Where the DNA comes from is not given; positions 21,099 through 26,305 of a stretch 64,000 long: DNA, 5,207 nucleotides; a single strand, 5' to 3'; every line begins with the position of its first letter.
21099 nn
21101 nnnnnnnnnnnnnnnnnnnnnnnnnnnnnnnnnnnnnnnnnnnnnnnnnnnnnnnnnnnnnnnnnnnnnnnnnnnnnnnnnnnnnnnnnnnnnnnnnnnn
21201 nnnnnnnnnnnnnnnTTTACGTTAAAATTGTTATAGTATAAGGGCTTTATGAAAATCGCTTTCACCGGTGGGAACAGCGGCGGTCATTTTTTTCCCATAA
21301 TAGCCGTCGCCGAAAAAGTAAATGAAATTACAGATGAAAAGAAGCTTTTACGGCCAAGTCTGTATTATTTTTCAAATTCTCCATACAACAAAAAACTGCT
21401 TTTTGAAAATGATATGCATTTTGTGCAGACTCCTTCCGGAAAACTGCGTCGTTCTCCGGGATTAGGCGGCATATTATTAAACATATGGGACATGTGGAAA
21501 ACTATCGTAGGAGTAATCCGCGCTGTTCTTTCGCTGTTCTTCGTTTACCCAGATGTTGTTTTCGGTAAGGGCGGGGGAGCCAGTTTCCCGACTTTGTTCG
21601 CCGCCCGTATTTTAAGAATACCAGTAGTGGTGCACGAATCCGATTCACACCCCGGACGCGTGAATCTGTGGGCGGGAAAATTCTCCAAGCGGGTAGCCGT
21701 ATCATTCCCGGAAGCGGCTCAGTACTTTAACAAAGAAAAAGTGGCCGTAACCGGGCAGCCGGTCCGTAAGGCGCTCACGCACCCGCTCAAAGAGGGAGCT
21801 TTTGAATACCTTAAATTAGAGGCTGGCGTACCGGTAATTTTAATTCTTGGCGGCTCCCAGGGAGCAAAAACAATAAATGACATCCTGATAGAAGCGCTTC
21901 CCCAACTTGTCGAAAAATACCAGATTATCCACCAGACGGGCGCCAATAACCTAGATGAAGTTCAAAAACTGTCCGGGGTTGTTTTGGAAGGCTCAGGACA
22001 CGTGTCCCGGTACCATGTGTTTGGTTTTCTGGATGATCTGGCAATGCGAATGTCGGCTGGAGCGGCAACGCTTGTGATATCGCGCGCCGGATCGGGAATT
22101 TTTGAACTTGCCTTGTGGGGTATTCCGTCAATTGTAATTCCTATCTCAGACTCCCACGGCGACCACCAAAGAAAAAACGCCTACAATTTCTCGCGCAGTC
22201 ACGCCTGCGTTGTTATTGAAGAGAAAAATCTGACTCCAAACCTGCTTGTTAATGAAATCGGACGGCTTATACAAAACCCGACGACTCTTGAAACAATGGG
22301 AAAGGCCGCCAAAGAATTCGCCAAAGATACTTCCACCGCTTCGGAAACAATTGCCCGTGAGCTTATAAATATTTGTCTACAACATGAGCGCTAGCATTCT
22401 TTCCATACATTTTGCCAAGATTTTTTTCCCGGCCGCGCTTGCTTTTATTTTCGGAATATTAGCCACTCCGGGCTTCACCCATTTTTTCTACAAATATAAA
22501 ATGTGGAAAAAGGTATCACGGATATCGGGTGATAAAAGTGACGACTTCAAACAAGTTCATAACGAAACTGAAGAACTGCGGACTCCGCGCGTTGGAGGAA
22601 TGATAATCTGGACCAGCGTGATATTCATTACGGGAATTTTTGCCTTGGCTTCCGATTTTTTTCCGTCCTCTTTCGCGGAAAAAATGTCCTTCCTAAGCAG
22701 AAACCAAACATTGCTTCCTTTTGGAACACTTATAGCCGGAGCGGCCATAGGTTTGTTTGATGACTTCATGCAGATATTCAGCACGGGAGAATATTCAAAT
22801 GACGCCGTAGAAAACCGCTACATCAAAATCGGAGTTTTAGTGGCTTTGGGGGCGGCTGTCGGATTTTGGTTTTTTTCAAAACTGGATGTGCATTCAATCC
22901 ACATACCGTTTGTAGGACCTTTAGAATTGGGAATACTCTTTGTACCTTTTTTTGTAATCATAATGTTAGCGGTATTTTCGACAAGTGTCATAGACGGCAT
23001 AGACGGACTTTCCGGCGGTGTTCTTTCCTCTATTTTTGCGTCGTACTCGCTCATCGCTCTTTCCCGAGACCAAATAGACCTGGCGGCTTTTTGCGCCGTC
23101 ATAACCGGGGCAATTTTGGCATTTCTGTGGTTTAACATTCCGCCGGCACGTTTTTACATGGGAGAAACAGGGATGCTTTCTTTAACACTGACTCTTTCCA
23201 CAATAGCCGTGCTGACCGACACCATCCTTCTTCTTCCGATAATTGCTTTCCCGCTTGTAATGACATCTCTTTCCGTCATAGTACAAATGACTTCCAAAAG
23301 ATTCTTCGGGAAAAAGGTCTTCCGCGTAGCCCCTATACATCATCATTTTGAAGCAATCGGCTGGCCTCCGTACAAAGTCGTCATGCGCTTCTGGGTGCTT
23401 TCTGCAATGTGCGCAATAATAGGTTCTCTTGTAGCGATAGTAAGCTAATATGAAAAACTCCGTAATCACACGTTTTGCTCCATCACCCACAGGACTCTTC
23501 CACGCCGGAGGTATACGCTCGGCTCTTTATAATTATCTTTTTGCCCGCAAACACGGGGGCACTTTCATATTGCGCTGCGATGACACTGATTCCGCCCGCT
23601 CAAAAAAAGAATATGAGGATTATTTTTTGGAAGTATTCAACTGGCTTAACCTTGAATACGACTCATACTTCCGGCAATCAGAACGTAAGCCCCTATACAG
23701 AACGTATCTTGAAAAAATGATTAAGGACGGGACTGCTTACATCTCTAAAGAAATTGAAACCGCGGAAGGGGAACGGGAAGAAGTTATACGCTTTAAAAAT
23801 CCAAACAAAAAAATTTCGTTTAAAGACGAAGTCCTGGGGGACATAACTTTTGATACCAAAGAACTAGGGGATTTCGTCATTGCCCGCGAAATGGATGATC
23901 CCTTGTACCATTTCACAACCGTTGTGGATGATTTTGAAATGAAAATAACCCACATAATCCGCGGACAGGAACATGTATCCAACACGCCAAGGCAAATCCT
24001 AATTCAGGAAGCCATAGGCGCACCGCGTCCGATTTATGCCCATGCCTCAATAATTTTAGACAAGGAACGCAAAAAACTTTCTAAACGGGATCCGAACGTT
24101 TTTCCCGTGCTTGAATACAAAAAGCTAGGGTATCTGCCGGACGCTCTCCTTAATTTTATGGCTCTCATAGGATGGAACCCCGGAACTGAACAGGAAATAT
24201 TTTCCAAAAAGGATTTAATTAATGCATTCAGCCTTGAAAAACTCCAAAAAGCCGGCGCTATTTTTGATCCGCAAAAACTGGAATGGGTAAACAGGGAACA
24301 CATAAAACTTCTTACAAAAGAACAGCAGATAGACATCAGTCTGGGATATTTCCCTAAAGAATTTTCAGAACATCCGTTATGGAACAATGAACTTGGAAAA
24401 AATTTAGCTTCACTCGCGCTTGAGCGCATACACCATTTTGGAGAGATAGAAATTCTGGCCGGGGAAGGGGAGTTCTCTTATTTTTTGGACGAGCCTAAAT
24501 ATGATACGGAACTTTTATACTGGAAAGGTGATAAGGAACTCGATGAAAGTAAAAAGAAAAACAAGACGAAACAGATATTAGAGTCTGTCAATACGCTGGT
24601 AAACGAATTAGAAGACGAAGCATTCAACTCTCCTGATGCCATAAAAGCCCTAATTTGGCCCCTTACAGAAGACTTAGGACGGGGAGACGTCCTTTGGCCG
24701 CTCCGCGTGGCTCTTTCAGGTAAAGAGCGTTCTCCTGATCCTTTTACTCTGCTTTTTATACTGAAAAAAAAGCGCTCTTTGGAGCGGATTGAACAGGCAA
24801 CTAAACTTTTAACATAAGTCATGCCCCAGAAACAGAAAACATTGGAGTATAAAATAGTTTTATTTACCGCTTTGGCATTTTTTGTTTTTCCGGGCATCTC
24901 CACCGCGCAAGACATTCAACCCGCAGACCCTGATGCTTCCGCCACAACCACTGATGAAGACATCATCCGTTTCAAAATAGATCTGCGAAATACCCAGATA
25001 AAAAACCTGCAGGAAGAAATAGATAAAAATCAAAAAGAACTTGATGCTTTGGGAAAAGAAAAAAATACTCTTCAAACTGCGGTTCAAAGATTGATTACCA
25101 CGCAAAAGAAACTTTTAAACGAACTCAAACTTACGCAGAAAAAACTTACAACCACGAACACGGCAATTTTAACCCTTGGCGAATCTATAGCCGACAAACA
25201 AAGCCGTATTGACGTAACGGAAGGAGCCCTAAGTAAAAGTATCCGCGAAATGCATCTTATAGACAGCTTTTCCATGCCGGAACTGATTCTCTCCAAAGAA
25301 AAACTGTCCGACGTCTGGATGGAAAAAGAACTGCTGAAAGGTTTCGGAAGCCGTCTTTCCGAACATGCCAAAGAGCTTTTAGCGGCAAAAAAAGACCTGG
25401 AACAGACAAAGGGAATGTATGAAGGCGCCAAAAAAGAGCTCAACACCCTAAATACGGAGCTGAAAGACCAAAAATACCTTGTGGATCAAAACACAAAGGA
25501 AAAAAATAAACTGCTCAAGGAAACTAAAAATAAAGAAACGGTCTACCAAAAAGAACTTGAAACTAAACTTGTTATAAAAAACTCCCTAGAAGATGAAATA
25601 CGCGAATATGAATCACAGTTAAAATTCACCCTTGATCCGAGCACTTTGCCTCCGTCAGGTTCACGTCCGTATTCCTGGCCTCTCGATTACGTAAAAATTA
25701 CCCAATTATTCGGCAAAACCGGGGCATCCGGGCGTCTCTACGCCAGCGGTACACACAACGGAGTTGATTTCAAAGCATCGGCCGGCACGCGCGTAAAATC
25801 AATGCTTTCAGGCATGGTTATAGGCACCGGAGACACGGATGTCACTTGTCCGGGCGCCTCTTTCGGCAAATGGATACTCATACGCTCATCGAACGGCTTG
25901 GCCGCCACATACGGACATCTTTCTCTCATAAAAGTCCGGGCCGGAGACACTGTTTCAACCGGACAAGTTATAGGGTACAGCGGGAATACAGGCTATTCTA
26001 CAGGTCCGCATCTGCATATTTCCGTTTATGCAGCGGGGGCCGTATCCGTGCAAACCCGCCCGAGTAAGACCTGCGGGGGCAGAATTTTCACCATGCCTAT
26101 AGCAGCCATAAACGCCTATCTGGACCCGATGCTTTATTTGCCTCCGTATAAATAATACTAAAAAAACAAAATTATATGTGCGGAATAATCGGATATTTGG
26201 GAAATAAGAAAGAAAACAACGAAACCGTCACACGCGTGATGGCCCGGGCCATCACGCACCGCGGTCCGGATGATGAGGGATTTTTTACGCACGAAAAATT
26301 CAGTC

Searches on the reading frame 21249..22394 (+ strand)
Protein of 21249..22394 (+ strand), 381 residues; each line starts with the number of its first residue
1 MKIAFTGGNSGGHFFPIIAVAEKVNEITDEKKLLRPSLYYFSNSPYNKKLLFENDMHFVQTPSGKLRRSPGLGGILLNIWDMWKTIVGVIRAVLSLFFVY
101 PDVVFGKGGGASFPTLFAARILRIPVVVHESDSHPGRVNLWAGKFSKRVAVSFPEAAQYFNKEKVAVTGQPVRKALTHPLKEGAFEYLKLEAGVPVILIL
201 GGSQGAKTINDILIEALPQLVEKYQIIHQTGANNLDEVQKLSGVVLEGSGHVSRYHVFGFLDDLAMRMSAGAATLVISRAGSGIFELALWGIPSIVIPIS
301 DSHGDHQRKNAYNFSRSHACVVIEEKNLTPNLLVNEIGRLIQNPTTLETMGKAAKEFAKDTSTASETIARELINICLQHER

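Call 35: search_protein_families(library=pfam, proteins=[window:21249-22394:+], max_evalue=0.00001)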
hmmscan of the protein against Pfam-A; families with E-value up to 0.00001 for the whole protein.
window:21249-22394:+ (381 aa): 2 families
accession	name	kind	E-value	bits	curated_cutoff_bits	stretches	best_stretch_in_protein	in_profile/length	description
PF04101.22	Glyco_tran_28_C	-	7e-34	117.7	22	1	196-360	1-161/166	Glycosyltransferase family 28 C-terminal domain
PF03033.26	Glyco_transf_28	-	1.2e-17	64.7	26.2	1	3-150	1-138/139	Glycosyltransferase family 28 N-terminal domain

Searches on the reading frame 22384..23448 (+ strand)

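Call 35: search_protein_families(library=pfam, proteins=[window:22384-23448:+], max_evalue=0.00001)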
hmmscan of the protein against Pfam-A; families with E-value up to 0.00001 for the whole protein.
window:22384-23448:+ (354 aa): 1 family
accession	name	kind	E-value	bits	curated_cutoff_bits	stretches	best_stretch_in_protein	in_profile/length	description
PF00953.26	Glycos_transf_4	-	1.1e-20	74.6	27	1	114-277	6-158/160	Glycosyl transferase family 4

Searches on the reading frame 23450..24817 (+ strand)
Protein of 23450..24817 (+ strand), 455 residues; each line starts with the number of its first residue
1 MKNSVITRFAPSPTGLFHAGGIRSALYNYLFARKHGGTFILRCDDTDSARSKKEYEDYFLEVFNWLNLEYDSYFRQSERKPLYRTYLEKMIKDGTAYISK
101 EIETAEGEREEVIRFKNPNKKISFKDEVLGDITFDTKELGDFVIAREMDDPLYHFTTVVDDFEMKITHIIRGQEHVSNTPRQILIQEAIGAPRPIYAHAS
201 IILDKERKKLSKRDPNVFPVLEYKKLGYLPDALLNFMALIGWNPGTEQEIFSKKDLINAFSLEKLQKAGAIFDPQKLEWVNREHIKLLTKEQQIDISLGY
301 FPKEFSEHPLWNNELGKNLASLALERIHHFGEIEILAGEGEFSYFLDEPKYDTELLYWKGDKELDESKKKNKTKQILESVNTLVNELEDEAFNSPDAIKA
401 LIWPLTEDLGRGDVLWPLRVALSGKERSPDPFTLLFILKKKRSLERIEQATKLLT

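Call 35: search_protein_families(library=pfam, proteins=[window:23450-24817:+], max_evalue=0.00001)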
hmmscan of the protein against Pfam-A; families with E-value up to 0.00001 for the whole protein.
window:23450-24817:+ (455 aa): 2 families
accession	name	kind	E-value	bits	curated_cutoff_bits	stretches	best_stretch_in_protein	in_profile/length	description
PF00749.27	tRNA-synt_1c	-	1.1e-82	278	23.4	2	104-279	137-314/314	tRNA synthetases class I (E and Q), catalytic domain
PF19269.4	Anticodon_2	-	3.1e-15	57.3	23.6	1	312-450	12-140/141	Anticodon binding domain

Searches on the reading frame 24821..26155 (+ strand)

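Call 35: search_protein_families(library=pfam, proteins=[window:24821-26155:+], max_evalue=0.00001)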
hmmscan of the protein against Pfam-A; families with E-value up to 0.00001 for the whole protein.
window:24821-26155:+ (444 aa): 1 family
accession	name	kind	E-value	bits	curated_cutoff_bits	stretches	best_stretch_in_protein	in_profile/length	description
PF01551.29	Peptidase_M23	-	5.3e-25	87.9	28.7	1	311-406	2-91/96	Peptidase family M23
